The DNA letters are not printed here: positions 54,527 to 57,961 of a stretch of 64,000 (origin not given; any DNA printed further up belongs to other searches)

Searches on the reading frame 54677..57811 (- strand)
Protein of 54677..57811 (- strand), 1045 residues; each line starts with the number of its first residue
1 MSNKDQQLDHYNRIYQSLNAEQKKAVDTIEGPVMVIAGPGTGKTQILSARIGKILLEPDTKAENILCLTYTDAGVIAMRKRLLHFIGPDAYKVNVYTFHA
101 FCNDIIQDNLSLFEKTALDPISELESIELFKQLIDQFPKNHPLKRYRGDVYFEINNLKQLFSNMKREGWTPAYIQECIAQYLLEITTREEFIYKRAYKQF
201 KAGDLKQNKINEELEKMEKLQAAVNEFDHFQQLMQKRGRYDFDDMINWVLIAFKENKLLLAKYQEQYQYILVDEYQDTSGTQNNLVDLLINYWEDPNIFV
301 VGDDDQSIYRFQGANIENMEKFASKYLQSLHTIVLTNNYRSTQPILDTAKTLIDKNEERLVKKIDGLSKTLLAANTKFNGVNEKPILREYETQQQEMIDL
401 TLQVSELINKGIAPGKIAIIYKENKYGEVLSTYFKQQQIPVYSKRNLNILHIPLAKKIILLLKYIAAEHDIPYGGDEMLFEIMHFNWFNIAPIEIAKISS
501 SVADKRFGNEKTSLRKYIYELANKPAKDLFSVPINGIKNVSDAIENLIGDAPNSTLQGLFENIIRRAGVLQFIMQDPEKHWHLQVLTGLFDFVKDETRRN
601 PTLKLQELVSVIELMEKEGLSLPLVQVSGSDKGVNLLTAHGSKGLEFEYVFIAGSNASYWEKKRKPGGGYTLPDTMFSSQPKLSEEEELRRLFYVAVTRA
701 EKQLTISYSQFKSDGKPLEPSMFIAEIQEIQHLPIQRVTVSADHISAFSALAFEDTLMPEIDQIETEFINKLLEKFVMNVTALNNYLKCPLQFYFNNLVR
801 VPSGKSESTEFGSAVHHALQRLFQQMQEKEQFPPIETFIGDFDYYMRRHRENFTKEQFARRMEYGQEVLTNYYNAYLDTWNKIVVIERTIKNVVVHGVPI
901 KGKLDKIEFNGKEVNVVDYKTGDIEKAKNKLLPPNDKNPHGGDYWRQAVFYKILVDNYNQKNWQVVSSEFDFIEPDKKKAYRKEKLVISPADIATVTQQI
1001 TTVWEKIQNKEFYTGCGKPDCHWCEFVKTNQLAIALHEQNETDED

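Call 52: search_protein_families(library=pfam, proteins=[window:54677-57811:-], max_evalue=0.00001)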
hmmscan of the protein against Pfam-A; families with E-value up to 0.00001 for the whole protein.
window:54677-57811:- (1045 aa): 5 families
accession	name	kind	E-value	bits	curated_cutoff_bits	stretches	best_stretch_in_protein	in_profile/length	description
PF00580.27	UvrD-helicase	-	4.5e-62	210.6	23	1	18-326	1-270/271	UvrD/REP helicase N-terminal domain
PF13361.12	UvrD_C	-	2.7e-35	122.9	25.6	1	333-710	1-349/350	UvrD-like helicase C-terminal domain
PF12705.13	PDDEXK_1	-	6.3e-25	89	22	1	779-1026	3-242/247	PD-(D/E)XK nuclease superfamily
PF13245.12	AAA_19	-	3e-17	63.5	25.1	1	22-311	1-133/134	AAA domain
PF13538.12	UvrD_C_2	-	5.4e-09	36.2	27.4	0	681-706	23-51/52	UvrD-like helicase C-terminal domain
